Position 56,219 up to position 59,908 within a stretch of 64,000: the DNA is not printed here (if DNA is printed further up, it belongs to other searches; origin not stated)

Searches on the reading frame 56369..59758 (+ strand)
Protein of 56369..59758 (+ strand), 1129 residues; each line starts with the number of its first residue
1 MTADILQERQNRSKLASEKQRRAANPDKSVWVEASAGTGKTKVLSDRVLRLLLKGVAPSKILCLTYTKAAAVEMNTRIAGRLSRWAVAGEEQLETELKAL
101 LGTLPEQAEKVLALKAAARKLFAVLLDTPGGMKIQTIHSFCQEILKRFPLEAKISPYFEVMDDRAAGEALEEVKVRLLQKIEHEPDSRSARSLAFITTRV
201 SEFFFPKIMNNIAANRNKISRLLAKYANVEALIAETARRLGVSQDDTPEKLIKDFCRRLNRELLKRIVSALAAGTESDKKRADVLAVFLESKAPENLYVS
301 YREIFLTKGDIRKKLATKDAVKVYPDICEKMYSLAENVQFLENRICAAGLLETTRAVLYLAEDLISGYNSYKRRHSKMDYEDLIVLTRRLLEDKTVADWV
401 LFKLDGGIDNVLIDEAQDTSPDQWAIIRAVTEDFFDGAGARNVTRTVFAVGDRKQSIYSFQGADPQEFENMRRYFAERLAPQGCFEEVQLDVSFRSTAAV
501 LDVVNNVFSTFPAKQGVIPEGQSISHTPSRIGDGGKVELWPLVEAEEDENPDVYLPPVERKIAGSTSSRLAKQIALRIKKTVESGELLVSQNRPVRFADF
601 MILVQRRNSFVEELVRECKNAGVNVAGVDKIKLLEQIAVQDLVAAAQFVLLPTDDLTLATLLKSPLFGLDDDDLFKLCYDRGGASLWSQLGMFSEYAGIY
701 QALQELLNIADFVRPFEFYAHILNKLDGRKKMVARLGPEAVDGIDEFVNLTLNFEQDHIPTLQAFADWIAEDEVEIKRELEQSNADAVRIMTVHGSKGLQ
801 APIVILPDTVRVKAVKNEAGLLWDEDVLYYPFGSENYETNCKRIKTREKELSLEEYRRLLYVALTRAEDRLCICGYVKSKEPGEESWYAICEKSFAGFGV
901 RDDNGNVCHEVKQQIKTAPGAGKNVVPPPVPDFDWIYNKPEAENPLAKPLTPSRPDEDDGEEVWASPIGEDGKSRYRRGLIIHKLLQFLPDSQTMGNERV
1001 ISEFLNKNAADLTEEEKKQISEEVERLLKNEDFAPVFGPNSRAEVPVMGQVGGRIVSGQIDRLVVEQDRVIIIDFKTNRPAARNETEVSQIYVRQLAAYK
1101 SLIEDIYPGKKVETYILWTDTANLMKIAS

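Call 18: search_protein_families(library=ncbifam, proteins=[window:56369-59758:+], max_evalue=1e-8)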
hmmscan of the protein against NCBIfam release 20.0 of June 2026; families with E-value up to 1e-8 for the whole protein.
window:56369-59758:+ (1129 aa): 14 families
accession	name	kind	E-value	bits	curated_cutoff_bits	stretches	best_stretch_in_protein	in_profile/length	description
TIGR02784.1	addA_alphas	equivalog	0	1160.2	860.75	1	18-1127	1-1138/1138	double-strand break repair helicase AddA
NF010485.0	PRK13909.1-2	equivalog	2.2e-81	274.4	650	3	32-514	8-431/909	RecB-like helicase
TIGR02785.1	addA_Gpos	equivalog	1.5e-73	248.3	707.65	3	355-681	335-659/1234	helicase-exonuclease AddAB subunit AddA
TIGR00609.1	recB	equivalog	2.2e-63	214.8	696.05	1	29-916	11-853/1175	exodeoxyribonuclease V subunit beta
NF010487.0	PRK13909.1-4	equivalog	6.1e-60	203.4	759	3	372-510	292-422/924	RecB-like helicase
TIGR01073.1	pcrA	equivalog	4.5e-42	144.3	911.2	2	364-508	169-293/725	DNA helicase PcrA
NF010484.0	PRK13909.1-1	equivalog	3e-37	127.9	1074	2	31-166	9-143/945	RecB-like helicase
NF008128.0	PRK10876.1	equivalog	5.8e-34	117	1697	1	369-867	340-809/1181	exodeoxyribonuclease V subunit beta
NF010486.0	PRK13909.1-3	equivalog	1.5e-32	112.6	1109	2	374-509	298-424/921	RecB-like helicase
NF008743.0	PRK11773.1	equivalog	2.6e-30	105.4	965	1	366-510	175-299/720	DNA helicase II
TIGR01075.1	uvrD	equivalog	3e-30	105.1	1144.45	1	367-509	171-293/715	DNA helicase II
TIGR01074.1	rep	equivalog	1.4e-25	89.7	951.45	1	367-509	169-291/668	DNA helicase Rep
NF008276.0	PRK11054.1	equivalog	1.8e-25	89.5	543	1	358-510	389-518/684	DNA helicase IV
NF008172.0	PRK10919.1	equivalog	4.2e-16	58.3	1168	0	367-508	170-291/673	DNA helicase Rep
